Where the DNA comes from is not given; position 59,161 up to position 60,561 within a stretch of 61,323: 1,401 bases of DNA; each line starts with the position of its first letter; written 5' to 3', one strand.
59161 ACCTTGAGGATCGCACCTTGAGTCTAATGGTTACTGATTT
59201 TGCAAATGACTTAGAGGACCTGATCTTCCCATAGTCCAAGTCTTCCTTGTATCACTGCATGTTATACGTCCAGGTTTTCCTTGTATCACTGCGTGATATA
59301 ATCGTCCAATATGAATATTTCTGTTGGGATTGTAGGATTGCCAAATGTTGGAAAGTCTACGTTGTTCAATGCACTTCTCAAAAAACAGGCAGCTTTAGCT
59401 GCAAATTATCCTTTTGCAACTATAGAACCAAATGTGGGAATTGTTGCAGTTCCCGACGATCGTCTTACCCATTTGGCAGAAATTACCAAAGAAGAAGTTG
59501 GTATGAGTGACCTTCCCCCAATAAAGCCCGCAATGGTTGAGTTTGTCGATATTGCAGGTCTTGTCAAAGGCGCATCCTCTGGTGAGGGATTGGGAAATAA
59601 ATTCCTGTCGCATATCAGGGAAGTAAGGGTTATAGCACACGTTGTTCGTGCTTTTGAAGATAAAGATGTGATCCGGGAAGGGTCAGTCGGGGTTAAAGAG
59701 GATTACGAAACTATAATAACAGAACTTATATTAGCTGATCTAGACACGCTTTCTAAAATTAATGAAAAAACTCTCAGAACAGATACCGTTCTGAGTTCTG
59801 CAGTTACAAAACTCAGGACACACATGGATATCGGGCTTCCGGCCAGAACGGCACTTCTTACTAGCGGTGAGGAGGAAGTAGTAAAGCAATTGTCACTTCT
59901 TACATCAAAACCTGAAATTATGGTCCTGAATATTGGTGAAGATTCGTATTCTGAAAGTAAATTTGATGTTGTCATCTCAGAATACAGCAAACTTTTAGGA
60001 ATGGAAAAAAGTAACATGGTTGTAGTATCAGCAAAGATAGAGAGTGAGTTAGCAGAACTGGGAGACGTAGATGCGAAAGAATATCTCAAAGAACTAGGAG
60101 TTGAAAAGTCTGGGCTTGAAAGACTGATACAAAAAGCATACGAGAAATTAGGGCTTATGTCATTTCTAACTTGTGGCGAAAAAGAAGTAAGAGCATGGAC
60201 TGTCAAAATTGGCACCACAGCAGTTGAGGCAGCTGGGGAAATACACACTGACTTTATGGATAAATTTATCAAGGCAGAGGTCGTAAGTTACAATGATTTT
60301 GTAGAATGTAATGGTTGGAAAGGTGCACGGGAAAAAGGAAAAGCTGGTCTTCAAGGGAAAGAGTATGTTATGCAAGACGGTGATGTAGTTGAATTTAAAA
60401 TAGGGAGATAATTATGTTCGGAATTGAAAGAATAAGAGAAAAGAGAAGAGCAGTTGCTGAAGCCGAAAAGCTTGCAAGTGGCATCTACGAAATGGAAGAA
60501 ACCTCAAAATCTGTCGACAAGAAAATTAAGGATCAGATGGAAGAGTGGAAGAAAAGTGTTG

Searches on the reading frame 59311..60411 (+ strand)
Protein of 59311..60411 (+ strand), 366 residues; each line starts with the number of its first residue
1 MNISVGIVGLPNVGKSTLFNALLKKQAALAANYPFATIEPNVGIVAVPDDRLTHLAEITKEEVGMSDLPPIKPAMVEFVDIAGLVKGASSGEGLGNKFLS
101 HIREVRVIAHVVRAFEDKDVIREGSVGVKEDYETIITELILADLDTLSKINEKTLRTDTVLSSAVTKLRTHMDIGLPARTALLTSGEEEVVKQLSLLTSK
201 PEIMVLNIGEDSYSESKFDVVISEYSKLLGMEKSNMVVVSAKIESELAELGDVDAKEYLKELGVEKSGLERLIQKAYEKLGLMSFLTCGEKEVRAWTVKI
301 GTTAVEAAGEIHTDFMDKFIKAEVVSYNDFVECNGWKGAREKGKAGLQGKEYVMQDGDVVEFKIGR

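Call 31: search_protein_families(library=pfam, proteins=[window:59311-60411:+], max_evalue=0.001)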
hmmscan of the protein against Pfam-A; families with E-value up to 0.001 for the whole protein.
window:59311-60411:+ (366 aa): 4 families
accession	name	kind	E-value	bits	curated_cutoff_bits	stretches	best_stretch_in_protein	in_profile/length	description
PF06071.19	YchF-GTPase_C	-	1.1e-34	118.8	27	1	282-364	1-83/84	Protein of unknown function (DUF933)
PF01926.29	MMR_HSR1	-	3.4e-22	79.1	21.9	1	5-118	2-86/113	50S ribosome-binding GTPase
PF02421.24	FeoB_N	-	1.9e-08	34.4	27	1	4-49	2-46/156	Ferrous iron transport protein B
PF02824.27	TGS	-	1.6e-05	25.3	22.2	1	298-362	13-58/60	TGS domain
